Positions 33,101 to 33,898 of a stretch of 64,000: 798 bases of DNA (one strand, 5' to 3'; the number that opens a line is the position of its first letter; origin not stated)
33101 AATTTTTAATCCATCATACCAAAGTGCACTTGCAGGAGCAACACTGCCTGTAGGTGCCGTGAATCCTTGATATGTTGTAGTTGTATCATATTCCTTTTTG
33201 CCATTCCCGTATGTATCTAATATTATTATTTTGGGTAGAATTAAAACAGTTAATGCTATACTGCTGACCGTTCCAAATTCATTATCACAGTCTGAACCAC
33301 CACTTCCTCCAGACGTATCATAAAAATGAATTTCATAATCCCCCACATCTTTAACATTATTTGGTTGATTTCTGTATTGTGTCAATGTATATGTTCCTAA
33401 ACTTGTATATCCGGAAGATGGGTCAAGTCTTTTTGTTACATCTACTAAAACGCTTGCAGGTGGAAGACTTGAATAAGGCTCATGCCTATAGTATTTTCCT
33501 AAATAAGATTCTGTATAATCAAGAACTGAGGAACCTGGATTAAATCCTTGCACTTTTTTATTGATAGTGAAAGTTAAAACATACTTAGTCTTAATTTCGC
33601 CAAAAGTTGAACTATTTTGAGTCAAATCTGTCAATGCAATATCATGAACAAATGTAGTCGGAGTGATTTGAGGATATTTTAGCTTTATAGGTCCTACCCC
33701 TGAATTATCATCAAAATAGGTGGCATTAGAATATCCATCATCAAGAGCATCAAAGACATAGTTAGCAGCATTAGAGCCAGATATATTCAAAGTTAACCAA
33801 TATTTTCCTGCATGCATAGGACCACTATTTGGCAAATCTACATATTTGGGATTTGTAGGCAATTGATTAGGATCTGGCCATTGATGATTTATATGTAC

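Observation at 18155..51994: A single 33.8-kb gene encoding an 11,279-aa modular surface protein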

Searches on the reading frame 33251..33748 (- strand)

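Call 28: search_protein_families(library=pfam, proteins=[window:33251-33748:-], max_evalue=1)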
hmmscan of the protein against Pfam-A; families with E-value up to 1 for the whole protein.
window:33251-33748:- (166 aa): 1 family
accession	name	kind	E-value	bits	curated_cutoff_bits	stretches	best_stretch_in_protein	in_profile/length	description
PF21793.2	DUF6877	-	0.033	14.1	24.4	1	97-127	15-47/53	Family of unknown function (DUF6877)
